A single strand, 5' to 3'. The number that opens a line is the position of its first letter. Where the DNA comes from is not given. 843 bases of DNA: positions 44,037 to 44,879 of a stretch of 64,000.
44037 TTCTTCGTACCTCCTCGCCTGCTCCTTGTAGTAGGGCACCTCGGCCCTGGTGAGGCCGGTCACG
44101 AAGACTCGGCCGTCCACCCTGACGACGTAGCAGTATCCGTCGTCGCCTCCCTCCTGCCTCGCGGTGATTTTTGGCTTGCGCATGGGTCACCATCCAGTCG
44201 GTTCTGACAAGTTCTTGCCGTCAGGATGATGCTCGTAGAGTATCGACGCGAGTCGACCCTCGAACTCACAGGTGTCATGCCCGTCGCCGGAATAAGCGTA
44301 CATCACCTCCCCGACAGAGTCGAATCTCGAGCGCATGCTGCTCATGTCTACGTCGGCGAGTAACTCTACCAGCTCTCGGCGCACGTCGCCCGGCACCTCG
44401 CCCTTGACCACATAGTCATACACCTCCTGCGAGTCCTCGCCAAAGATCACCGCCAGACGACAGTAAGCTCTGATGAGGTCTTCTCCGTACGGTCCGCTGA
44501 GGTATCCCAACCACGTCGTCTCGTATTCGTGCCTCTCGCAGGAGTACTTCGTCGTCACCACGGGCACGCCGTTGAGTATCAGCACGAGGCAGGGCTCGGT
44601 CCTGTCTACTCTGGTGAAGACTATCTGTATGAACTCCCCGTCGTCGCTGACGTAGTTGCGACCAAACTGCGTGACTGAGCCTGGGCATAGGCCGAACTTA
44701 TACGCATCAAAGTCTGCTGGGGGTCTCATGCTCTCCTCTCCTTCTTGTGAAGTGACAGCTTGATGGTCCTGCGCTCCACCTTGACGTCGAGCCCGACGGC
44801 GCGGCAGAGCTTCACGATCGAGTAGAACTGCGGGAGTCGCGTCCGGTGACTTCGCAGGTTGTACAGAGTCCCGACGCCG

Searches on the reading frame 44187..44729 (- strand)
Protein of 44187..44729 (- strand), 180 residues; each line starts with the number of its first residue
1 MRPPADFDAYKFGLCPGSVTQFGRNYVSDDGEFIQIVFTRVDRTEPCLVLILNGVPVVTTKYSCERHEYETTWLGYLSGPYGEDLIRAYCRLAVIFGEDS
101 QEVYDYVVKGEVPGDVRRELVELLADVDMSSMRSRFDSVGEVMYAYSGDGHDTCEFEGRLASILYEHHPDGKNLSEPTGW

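Call 61: find_encoding_contigs(protein=window:44187-44729:-, flank=10000, max_places=2)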
Protein window:44187-44729:- (180 aa): 2 contigs read that carry it; 2 places shown.
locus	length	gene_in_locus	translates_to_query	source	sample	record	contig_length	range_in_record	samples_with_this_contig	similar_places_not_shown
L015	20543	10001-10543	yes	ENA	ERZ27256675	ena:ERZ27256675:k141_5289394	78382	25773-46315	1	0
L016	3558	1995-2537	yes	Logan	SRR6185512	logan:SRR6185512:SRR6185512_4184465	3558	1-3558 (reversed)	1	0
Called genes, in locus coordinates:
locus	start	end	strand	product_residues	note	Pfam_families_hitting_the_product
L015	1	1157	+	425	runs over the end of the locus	PF00145:DNA_methylase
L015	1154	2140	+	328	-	PF00303:Thymidylat_synt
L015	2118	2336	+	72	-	-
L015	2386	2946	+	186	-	-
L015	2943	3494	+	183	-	PF13392:HNH_3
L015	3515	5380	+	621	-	PF00476:DNA_pol_A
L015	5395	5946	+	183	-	PF13392:HNH_3 (weak)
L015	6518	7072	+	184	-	-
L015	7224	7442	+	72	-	-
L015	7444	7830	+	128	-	-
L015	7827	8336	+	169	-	-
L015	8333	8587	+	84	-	-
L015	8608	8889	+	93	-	-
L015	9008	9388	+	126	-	-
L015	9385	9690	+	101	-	-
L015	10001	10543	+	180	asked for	-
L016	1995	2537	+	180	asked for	-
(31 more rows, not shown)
